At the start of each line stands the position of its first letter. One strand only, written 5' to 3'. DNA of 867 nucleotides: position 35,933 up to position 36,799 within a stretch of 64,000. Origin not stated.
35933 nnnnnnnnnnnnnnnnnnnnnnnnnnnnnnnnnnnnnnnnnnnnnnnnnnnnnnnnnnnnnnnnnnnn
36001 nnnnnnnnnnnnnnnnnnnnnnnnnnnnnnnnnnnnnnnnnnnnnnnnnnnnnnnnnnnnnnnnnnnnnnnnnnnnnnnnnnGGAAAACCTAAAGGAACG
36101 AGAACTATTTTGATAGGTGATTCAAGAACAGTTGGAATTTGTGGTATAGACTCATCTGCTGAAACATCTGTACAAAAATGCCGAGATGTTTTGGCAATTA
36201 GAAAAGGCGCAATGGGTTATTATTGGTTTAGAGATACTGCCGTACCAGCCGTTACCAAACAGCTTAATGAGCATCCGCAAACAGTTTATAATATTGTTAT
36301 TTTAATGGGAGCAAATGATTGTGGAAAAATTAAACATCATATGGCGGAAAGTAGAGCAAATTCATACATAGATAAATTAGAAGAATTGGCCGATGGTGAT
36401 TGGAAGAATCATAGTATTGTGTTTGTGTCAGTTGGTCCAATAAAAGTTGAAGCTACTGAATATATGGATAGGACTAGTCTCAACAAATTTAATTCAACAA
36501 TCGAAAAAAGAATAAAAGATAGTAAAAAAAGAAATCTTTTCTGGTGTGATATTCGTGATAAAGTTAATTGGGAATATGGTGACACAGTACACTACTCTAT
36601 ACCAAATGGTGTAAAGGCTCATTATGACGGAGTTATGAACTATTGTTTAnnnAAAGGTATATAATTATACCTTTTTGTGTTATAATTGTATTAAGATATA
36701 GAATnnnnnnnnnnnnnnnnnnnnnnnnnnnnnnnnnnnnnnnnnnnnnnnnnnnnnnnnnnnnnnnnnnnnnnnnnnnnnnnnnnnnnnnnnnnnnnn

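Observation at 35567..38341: Tandem array of three paralogs sharing an unrecognised pilin-like membrane module with swappable extracellular heads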

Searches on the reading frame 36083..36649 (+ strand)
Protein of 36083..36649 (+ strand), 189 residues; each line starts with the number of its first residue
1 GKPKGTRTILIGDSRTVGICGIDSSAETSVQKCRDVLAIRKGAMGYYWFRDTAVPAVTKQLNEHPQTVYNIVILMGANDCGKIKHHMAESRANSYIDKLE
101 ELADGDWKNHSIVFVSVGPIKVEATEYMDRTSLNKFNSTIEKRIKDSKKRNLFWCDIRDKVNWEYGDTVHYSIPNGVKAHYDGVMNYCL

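Call 72: search_solved_structures(query=A9, max_evalue=1)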
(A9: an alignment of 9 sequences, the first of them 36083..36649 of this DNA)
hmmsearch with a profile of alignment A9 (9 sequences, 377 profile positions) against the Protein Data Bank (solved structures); distinct sequences matched with E-value up to 1: 12.
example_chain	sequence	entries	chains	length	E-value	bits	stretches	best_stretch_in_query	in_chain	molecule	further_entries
3p94_A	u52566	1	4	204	0.00018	23.8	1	254-368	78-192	GDSL-like Lipase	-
4hf7_A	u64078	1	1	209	0.0022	20.2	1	254-372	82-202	Putative acylhydrolase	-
9hi6_A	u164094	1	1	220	0.006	18.7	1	254-372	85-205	FI6-focused design_04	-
2hsj_A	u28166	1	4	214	0.006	18.7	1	253-372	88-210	Putative platelet activating factor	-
9kr0_A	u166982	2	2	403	0.0079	18.4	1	176-321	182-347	SGNH/GDSL hydrolase family protein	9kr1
4iyj_A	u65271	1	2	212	0.01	18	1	254-372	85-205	GDSL-like protein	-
9kqz_A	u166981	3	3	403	0.044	15.9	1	184-309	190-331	SGNH/GDSL hydrolase family protein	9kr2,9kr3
7tjb_A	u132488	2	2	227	0.045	15.9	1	185-376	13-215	Peptidoglycan O-acetyltransferase B | Periplasmic protein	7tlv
7trr_A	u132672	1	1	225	0.051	15.7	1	186-376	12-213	Peptidoglycan O-acetyltransferase B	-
4ppy_A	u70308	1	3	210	0.13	14.4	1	255-372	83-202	Putative acylhydrolase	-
9hi4_C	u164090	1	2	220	0.14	14.3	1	254-372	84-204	FI6-focused design_03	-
9hi5_A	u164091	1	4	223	0.17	13.9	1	254-372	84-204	GDSL-like protein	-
